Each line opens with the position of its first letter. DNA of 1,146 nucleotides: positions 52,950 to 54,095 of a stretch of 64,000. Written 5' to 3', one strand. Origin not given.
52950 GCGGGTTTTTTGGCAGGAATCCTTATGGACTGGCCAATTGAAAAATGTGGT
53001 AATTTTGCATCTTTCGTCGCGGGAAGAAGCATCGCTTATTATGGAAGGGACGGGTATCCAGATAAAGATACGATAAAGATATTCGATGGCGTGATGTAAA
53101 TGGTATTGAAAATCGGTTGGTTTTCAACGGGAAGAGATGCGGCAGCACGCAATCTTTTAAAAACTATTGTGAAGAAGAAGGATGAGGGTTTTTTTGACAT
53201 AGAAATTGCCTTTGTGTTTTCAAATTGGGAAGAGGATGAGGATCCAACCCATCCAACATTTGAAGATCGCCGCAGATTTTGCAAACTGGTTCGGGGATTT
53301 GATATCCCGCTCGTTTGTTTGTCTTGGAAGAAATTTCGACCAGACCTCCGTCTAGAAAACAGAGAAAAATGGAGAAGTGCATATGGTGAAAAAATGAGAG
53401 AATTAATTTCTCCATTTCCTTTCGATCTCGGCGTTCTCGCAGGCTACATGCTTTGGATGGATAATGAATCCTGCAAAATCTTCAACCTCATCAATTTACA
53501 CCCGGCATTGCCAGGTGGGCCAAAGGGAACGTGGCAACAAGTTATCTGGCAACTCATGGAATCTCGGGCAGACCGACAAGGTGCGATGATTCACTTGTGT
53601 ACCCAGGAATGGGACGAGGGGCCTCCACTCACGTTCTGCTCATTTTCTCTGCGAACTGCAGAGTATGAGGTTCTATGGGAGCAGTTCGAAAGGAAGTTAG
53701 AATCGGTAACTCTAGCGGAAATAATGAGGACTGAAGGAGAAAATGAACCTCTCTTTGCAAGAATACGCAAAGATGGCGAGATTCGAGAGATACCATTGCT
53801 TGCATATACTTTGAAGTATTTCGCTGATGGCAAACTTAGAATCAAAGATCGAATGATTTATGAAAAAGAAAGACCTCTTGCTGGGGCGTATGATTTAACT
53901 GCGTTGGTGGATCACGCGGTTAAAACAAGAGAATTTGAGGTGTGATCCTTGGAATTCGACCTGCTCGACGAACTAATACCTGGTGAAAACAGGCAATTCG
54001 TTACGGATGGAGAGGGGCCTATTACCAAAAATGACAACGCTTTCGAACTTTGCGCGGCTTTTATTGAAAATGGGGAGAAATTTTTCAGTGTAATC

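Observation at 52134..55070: Tightly coupled PfkB kinase / PurN-like formyltransferase-fold protein / EhaR-like HAD protein trio of unknown pathway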

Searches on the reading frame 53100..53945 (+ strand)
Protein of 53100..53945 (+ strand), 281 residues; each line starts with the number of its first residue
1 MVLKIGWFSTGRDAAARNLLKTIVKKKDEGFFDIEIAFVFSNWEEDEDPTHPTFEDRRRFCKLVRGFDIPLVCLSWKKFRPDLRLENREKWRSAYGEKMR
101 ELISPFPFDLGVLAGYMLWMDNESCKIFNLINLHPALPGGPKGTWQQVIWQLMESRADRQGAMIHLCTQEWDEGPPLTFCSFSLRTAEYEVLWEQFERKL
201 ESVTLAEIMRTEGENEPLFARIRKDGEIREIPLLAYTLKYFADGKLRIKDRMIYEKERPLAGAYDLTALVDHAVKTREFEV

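Call 4: search_protein_families(library=pfam, proteins=[window:53100-53945:+], max_evalue=0.01)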
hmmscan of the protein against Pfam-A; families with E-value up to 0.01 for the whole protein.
window:53100-53945:+ (281 aa): 1 family
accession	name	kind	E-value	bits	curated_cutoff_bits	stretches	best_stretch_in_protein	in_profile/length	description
PF00551.24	Formyl_trans_N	-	1e-08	35.6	26.1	1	78-177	60-149/181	Formyl transferase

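Call 5: search_protein_families(library=ncbifam, proteins=[window:53100-53945:+], max_evalue=0.01)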
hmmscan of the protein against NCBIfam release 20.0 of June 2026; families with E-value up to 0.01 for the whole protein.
window:53100-53945:+ (281 aa): 2 families
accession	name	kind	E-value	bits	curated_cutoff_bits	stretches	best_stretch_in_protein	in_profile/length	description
TIGR00639.1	PurN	equivalog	1.2e-09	38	150.1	1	67-179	49-151/192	phosphoribosylglycinamide formyltransferase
NF004684.0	PRK06027.1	subfamily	0.0014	18.4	223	1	24-206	107-264/286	formyltetrahydrofolate deformylase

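Call 10: find_homologous_proteins(query=window:53100-53945:+)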
Query window:53100-53945:+ (281 aa): 3862 proteins with E <= 0.001 among 5252 candidates; the best 120 are listed.
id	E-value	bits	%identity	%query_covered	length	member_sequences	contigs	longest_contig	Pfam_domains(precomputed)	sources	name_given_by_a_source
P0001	5.8e-191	651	100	100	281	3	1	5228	PF00551.25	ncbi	ncbi:MAG: formyltransferase family protein [Methanomassiliicoccales archaeon]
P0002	3.8e-148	510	75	100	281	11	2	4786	PF00551.25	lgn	-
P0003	2.4e-131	455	69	99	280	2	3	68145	PF00551.25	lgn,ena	-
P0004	3.7e-128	445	66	99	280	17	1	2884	PF00551.25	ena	-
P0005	1.0e-126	440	67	99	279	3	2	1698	PF00551.25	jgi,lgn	-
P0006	1.2e-126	440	65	99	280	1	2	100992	PF00551.25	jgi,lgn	jgi:phosphoribosylglycinamide formyltransferase-1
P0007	2.2e-126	439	65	99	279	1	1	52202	PF00551.25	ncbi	ncbi:MAG: formyltransferase family protein [Methanomassiliicoccales archaeon]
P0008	2.5e-126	439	65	99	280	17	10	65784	PF00551.25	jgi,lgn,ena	jgi:phosphoribosylglycinamide formyltransferase-1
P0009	7.0e-125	434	64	99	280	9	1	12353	PF00551.25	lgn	-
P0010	4.4e-122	425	64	99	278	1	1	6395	PF00551.25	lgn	-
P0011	7.0e-117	408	63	98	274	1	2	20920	PF00551.25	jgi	jgi:phosphoribosylglycinamide formyltransferase-1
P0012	1.1e-116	407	61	98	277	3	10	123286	PF00551.25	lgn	-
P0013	7.3e-116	404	63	97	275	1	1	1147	PF00551.25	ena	-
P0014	2.3e-115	403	60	99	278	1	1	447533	PF00551.25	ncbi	-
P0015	2.9e-115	402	61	98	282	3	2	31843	PF00551.25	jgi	-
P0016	4.9e-115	402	61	97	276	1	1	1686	PF00551.25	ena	-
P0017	1.3e-114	400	63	97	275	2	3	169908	PF00551.25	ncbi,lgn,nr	ncbi:MAG: phosphoribosylglycinamide formyltransferase [Methanomassiliicoccales archaeon]|nr:phosphor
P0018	4.2e-113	395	61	99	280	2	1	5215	PF00551.25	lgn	-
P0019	4.9e-113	395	61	97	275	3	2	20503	PF00551.25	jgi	jgi:phosphoribosylglycinamide formyltransferase-1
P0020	5.0e-112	392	61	98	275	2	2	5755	PF00551.25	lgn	-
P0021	2.8e-111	389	61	98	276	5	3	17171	PF00551.25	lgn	-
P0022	2.4e-110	386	60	98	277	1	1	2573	PF00551.25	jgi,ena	-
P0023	8.1e-110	384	58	99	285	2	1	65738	PF00551.25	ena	-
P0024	5.7e-109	382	59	98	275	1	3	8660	PF00551.25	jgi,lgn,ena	-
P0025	2.4e-108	380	58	98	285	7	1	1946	PF00551.25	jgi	-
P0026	3.9e-105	369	56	98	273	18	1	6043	PF00551.25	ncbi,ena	-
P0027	8.3e-105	368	56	98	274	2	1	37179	PF00551.25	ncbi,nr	ncbi:MAG: formyltransferase family protein [Thermoplasmata archaeon]|nr:formyltransferase family pro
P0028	2.5e-102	360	55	98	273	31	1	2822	PF00551.25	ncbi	-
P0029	3.9e-102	359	54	98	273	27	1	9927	PF00551.25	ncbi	-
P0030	9.5e-102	358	54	98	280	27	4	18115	PF00551.25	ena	-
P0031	2.2e-101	357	53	99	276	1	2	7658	PF00551.25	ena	-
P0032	5.3e-101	356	54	98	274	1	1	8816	PF00551.25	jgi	-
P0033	6.2e-101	355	53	97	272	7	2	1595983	PF00551.25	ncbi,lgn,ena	-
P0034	8.3e-101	355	53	98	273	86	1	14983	PF00551.25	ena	-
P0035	8.7e-101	355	54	98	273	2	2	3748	PF00551.25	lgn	-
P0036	1.7e-100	354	55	97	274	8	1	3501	PF00551.25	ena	-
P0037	1.9e-100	354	53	98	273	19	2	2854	PF00551.25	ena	-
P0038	1.9e-100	354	54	97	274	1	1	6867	PF00551.25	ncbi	-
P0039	2.3e-100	353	55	97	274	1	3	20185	PF00551.25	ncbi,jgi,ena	-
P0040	2.4e-100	353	55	97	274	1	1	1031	PF00551.25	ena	-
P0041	2.9e-100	353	53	98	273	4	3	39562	PF00551.25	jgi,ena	-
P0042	3.2e-100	353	53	98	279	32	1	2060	PF00551.25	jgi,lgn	-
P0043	3.5e-100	353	53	98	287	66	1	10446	PF00551.25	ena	-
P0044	4.0e-100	353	54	97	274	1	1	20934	PF00551.25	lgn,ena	-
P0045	4.8e-100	352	56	98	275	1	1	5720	PF00551.25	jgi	jgi:phosphoribosylglycinamide formyltransferase-1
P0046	5.9e-100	352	53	98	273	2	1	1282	PF00551.25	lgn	-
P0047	5.9e-100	352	54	98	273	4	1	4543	PF00551.25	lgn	-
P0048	6.0e-100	352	54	99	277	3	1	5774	PF00551.25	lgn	-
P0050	9.5e-100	351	53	98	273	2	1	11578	PF00551.25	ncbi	-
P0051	9.5e-100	351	53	98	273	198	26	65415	PF00551.25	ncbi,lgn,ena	-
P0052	9.8e-100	351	54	97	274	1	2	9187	PF00551.25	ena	-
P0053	1.2e-99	351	55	98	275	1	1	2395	PF00551.25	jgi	jgi:phosphoribosylglycinamide formyltransferase-1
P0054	1.3e-99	351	53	98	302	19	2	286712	PF00551.25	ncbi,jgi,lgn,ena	-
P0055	1.4e-99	351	53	99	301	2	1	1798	PF00551.25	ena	-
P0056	1.5e-99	351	55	98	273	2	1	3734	PF00551.25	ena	-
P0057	2.4e-99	350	54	97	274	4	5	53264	PF00551.25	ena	-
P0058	2.7e-99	350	53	98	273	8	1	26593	PF00551.25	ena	-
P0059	8.0e-99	348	52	99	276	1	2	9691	PF00551.25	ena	-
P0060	9.1e-99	348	53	98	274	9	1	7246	PF00551.25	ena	-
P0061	1.2e-98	348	53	98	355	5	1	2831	PF00551.25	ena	-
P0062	1.3e-98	348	52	99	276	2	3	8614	PF00551.25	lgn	-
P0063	1.3e-98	348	52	99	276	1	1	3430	PF00551.25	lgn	-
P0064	1.3e-98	348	53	97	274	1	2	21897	PF00551.25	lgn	-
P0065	1.3e-98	348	53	97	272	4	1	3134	PF00551.25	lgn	-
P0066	1.7e-98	347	52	98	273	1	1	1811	PF00551.25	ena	-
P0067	1.8e-98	347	52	99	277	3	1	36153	PF00551.25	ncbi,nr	ncbi:MAG: formyltransferase family protein [Candidatus Methanomethylophilaceae archaeon]|nr:formyltr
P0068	1.9e-98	347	52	97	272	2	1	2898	PF00551.25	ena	-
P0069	2.1e-98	347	52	99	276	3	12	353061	PF00551.25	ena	-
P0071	2.5e-98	347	53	98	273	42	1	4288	PF00551.25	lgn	-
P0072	3.1e-98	346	53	97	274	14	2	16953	PF00551.25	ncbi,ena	-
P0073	4.0e-98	346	53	97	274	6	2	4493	PF00551.25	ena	-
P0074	4.0e-98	346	53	98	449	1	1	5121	PF00551.25,PF01951.22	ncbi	-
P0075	4.1e-98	346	53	97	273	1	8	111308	PF00551.25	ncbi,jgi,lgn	jgi:phosphoribosylglycinamide formyltransferase 1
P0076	4.5e-98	346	55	97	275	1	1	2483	PF00551.25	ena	-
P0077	4.7e-98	346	53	98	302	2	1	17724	PF00551.25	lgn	-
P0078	4.8e-98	346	53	98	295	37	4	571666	PF00551.25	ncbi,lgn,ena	-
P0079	5.0e-98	346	53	97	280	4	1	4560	PF00551.25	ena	-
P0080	5.5e-98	346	53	97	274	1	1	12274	PF00551.25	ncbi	-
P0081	7.0e-98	345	51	98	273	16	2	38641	PF00551.25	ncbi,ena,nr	ncbi:MAG: phosphoribosylglycinamide formyltransferase [Candidatus Methanomethylophilaceae archaeon]|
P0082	7.4e-98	345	53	98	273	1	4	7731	PF00551.25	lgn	-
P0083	9.9e-98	345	52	98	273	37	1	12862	PF00551.25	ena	-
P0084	1.0e-97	345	52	99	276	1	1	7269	PF00551.25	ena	-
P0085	1.0e-97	345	52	98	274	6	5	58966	PF00551.25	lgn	-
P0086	1.3e-97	344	53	97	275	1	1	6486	PF00551.25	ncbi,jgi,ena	-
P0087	1.4e-97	344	52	98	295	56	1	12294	PF00551.25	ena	-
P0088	1.6e-97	344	50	98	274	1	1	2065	PF00551.25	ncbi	-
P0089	1.7e-97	344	53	98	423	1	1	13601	PF00551.25,PF01951.22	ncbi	-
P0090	1.7e-97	344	52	97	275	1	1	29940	PF00551.25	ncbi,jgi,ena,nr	ncbi:MAG: phosphoribosylglycinamide formyltransferase [Methanomassiliicoccaceae archaeon]|nr:phospho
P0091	1.8e-97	344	53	98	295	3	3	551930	PF00551.25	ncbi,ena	-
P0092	1.9e-97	344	52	97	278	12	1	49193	PF00551.25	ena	-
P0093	2.1e-97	344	52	98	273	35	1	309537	PF00551.25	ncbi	-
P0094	2.5e-97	343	52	97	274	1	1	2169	PF00551.25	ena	-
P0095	3.0e-97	343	53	97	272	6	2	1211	PF00551.25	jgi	-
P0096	3.1e-97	343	53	97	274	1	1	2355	PF00551.25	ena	-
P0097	3.2e-97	343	52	98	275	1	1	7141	PF00551.25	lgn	-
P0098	3.5e-97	343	50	97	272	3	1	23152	PF00551.25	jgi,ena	-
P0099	3.6e-97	343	52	98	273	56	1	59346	PF00551.25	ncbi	-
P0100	3.6e-97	343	52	97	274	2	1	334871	PF00551.25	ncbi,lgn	-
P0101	3.6e-97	343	53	97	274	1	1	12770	PF00551.25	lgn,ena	-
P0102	3.6e-97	343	52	98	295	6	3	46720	PF00551.25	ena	-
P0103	3.8e-97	343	51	97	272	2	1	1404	PF00551.25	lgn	-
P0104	3.9e-97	343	52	97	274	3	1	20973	PF00551.25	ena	-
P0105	4.1e-97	343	53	98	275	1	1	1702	PF00551.25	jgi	jgi:phosphoribosylglycinamide formyltransferase-1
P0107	4.2e-97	343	51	98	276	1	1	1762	PF00551.25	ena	-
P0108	5.6e-97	342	53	97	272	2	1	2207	PF00551.25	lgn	-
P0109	6.8e-97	342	51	97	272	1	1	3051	PF00551.25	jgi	jgi:phosphoribosylglycinamide formyltransferase-1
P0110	8.6e-97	342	53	98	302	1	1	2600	PF00551.25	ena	-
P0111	1.0e-96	341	52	97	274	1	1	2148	PF00551.25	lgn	-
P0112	1.3e-96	341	52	98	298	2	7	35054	PF00551.25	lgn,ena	-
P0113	1.9e-96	341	51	98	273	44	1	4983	PF00551.25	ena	-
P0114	1.9e-96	341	53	97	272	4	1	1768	PF00551.25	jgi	jgi:phosphoribosylglycinamide formyltransferase-1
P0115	2.0e-96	341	51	98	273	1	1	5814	PF00551.25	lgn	-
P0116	2.1e-96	340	52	97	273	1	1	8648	PF00551.25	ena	-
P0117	2.2e-96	340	51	97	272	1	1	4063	PF00551.25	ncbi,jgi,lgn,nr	ncbi:MAG: phosphoribosylglycinamide formyltransferase [Candidatus Methanoplasma sp.]|jgi:phosphoribo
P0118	2.5e-96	340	54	97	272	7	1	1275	PF00551.25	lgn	-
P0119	2.8e-96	340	50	97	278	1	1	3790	PF00551.25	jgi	-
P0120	2.9e-96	340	52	98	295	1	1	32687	PF00551.25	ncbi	-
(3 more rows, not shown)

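Call 19: search_solved_structures(query=window:53100-53945:+, max_evalue=1, show_alignments=3)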
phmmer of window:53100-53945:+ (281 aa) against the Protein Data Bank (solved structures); distinct sequences matched with E-value up to 1: 18.
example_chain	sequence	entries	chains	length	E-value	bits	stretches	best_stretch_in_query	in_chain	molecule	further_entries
1c3e_A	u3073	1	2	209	0.00058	22.2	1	92-178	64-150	GLYCINAMIDE RIBONUCLEOTIDE TRANSFORMYLASE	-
1c2t_A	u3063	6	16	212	0.00058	22.2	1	92-178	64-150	GLYCINAMIDE RIBONUCLEOTIDE TRANSFORMYLASE | PHOSPHORIBOSYL-GLYCINAMIDE FORMYLTRANSFERASE | PHOSPHORIBOSYLGLYCINAMIDE FORMYLTRANSFERASE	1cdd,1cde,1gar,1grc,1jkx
5cjj_A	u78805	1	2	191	0.001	21.4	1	104-203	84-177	Phosphoribosylglycinamide formyltransferase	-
2gar_A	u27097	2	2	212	0.0011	21.3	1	92-178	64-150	GLYCINAMIDE RIBONUCLEOTIDE TRANSFORMYLASE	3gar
3auf_A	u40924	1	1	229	0.0039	19.5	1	92-180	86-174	Glycinamide ribonucleotide transformylase 1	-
2ywr_A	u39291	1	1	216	0.023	16.9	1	92-177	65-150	Phosphoribosylglycinamide formyltransferase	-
3tqr_A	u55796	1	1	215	0.047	15.9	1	95-186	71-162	Phosphoribosylglycinamide formyltransferase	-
4v0k_A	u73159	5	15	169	0.053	15.7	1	166-236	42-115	ARF-LIKE SMALL GTPASE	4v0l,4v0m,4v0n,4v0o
4v0m_E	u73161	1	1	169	0.054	15.7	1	166-236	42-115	ARF-LIKE SMALL GTPASE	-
8w5t_L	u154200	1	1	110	0.12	14.6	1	124-181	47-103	Light chain of Ab57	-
4ds3_A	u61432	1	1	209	0.32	13.2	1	106-181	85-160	Phosphoribosylglycinamide formyltransferase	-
3p9x_A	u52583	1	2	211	0.35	13.1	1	94-187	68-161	phosphoribosylglycinamide formyltransferase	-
3n0v_A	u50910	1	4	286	0.39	12.9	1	95-178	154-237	Formyltetrahydrofolate deformylase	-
7wp6_L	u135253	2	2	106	0.54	12.4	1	126-180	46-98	85F7 light chain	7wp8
3nrb_A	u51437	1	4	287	0.89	11.7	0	93-177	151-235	Formyltetrahydrofolate deformylase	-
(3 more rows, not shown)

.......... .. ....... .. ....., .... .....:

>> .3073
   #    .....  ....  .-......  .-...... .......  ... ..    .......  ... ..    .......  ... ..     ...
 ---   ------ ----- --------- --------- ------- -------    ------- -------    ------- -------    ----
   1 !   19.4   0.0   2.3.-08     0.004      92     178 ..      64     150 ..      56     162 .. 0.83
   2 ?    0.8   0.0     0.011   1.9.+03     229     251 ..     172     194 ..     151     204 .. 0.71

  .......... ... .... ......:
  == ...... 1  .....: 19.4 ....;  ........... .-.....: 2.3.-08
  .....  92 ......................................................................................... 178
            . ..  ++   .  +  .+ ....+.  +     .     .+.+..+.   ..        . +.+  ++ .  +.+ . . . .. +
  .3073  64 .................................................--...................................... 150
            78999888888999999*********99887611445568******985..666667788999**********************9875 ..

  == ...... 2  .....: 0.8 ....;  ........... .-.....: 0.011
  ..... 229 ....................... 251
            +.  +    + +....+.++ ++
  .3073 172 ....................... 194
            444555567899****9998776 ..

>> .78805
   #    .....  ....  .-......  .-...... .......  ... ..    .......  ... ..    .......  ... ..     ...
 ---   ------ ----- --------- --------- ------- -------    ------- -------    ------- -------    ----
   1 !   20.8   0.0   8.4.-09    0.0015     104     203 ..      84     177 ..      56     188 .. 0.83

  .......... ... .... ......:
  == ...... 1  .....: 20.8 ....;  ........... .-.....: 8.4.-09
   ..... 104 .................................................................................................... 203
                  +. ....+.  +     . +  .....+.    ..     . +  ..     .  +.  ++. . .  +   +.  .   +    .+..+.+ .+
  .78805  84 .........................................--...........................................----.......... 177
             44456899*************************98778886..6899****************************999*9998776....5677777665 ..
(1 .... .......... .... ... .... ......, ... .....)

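Call 37: find_encoding_contigs(protein=window:53100-53945:+, flank=10000, max_places=3)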
Protein window:53100-53945:+ (281 aa): 3 contigs read that carry it; 3 places shown.
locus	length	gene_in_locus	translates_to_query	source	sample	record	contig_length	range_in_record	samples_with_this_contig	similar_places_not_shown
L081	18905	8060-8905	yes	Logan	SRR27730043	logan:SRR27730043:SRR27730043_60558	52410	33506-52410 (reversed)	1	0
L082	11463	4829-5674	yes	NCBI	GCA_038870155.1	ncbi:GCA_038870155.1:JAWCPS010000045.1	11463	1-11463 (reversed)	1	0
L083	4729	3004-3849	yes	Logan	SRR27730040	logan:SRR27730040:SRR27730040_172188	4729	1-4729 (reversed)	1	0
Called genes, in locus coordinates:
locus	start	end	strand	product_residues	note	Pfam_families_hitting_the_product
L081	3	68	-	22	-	?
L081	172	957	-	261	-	-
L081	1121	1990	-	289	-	PF01988:VIT1 (faint)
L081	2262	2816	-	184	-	-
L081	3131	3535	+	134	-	PF01951:Archease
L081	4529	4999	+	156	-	PF05763:DUF835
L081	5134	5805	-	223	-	PF01865:PhoU_div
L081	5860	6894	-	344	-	PF01384:PHO4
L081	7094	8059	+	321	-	PF00294:PfkB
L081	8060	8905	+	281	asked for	PF00551:Formyl_trans_N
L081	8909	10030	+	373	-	PF00702:Hydrolase (faint), PF12710:HAD (faint), PF08282:Hydrolase_3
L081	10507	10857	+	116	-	PF01176:eIF-1a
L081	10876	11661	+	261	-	PF03109:ABC1 (faint), PF01163:RIO1, PF01636:APH (faint)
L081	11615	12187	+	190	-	PF00013:KH_1, PF22675:KH-I_KHDC4-BBP (faint), PF21800:KH_KRR1_2nd, PF22891:KH_PNO1_2nd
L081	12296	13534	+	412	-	PF22023:Pus10_THUMP_arc, PF21238:Pus10_C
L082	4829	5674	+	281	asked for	PF00551:Formyl_trans_N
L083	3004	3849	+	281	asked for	PF00551:Formyl_trans_N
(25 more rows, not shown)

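Call 47: predict_structure(alignment_id=A2)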
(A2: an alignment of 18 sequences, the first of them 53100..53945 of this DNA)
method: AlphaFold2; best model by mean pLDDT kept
length: 281 residues; sequences in the alignment: 18
mean_pLDDT: 92.4   pTM: 0.89
mean pLDDT of the five models: 92.4, 92.3, 92.1, 90.1, 88.7
residues with pLDDT >= 90: 214; 70-90: 61; 50-70: 6; < 50: 0
segments of 3 or more residues with pLDDT < 50: none
pLDDT, mean of each block of 10 residues (from residue 1): 92 87 96 97 89 91 96 93 93 94 97 77 91 90 90 96 90 87 96 97 96 97 95 96 92 86 94 94 70
secondary structure, 60 per line:
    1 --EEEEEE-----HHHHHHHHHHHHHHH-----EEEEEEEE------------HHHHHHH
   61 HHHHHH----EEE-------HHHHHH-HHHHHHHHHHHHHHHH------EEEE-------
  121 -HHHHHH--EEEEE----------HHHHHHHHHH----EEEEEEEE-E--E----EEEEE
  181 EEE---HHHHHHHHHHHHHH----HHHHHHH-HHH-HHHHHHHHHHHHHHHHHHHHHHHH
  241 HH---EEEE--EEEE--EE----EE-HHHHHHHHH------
elements in order: E3-8 H14-28 E34-41 H54-66 E71-73 H81-86 H88-103 E110-113 H122-127 E130-134 H145-154 E159-166 E176-183 H187-200 H205-211 H217-242 E246-249 E252-255 H267-275
